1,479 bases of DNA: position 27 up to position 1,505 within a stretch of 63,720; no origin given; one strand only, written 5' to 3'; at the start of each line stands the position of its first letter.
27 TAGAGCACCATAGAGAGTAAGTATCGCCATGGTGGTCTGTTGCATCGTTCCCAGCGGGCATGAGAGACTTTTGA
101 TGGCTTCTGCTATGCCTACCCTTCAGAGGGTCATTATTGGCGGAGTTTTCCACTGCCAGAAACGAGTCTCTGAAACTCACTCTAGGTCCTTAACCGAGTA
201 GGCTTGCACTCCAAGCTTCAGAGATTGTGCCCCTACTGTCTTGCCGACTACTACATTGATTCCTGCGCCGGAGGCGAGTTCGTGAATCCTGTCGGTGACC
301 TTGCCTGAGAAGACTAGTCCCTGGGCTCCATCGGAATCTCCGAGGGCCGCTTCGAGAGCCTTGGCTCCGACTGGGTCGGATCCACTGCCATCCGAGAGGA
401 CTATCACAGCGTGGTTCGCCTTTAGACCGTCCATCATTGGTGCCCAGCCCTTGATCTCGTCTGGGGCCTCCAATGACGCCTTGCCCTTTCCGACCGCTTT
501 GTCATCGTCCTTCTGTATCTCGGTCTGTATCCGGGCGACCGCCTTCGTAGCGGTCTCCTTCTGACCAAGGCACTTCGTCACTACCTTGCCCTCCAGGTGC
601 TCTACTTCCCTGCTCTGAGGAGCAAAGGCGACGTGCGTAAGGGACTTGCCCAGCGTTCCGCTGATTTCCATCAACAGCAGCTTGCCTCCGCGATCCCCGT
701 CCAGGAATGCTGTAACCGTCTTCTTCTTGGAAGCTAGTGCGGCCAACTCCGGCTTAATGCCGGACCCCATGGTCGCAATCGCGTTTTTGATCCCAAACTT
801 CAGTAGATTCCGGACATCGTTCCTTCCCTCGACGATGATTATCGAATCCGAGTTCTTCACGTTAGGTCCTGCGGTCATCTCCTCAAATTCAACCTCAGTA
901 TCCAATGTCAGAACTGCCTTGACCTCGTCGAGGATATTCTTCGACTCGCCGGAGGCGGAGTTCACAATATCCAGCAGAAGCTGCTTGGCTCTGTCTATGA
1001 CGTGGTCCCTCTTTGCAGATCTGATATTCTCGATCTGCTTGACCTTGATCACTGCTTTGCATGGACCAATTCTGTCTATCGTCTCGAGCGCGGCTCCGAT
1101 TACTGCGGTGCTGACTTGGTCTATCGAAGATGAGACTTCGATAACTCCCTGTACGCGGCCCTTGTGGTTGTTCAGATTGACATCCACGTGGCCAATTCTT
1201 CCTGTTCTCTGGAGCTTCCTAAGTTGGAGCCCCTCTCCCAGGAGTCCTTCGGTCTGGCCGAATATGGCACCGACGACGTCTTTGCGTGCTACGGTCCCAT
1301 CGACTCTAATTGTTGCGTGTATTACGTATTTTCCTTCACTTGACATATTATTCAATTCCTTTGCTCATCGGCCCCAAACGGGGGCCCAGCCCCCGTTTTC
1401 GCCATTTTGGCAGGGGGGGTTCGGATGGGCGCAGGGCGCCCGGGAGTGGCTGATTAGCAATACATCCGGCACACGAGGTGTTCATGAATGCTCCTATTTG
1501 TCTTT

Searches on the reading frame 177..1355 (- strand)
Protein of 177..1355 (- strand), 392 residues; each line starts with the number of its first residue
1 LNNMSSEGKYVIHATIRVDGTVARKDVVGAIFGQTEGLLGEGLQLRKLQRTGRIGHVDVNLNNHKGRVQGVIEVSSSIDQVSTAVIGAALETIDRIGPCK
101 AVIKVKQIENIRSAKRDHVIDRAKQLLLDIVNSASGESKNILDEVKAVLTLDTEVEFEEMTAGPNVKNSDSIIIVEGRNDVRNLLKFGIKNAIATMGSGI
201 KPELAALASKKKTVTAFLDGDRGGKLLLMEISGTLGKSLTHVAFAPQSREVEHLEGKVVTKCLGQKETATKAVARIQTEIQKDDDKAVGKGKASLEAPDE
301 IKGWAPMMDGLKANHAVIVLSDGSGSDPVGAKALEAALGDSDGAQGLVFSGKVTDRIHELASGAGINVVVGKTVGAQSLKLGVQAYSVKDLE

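Call 53: search_protein_families(library=pfam, proteins=[window:177-1355:-], max_evalue=0.00001)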
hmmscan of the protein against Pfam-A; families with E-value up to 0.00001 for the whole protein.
window:177-1355:- (392 aa): 2 families
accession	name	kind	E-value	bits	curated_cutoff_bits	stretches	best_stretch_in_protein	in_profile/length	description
PF13662.12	Toprim_4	-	3.3e-10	40.5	25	1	171-237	2-79/85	Toprim domain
PF01751.28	Toprim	-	2.8e-08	34.3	23.1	1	172-232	2-77/96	Toprim domain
